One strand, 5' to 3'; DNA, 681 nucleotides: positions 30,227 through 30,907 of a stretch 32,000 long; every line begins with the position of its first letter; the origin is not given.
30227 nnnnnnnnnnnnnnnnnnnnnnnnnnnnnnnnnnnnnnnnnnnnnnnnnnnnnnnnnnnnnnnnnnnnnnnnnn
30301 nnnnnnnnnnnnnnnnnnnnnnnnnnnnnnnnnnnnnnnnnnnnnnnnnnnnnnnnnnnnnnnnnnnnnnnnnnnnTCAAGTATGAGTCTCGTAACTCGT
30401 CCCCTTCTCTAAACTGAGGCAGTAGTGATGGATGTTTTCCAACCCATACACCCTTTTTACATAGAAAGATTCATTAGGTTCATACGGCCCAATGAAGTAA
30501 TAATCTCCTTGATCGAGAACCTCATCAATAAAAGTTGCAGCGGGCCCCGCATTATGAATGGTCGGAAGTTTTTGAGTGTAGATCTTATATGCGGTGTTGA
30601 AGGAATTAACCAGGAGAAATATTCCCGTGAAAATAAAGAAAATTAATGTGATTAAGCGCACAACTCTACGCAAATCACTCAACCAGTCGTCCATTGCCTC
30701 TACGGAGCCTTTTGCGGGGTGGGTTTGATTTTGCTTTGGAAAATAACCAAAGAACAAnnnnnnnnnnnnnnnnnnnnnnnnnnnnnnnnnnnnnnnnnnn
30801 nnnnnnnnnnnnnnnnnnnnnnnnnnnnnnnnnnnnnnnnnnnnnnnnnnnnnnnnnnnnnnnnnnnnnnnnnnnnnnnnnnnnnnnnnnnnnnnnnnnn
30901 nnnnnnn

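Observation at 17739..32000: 14-kb island with six GT-C paralogues, an Alg5-like synthase, Wzx and a second GT2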

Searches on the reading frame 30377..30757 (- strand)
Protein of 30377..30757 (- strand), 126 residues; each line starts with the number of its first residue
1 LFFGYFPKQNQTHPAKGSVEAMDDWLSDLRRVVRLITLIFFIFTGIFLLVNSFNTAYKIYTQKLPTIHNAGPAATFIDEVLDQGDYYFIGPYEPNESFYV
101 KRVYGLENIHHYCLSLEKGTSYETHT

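Call 5: search_protein_families(library=pfam, proteins=[window:30377-30757:-], max_evalue=0.1)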
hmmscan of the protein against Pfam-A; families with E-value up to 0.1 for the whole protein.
window:30377-30757:- (126 aa): 2 families
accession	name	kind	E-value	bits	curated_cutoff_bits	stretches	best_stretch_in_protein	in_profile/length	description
PF19507.4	DUF6041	-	0.017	15.6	27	1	18-63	41-86/140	Family of unknown function (DUF6041)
PF04290.18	DctQ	-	0.041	14.2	28.3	1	28-66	60-99/132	Tripartite ATP-independent periplasmic transporters, DctQ component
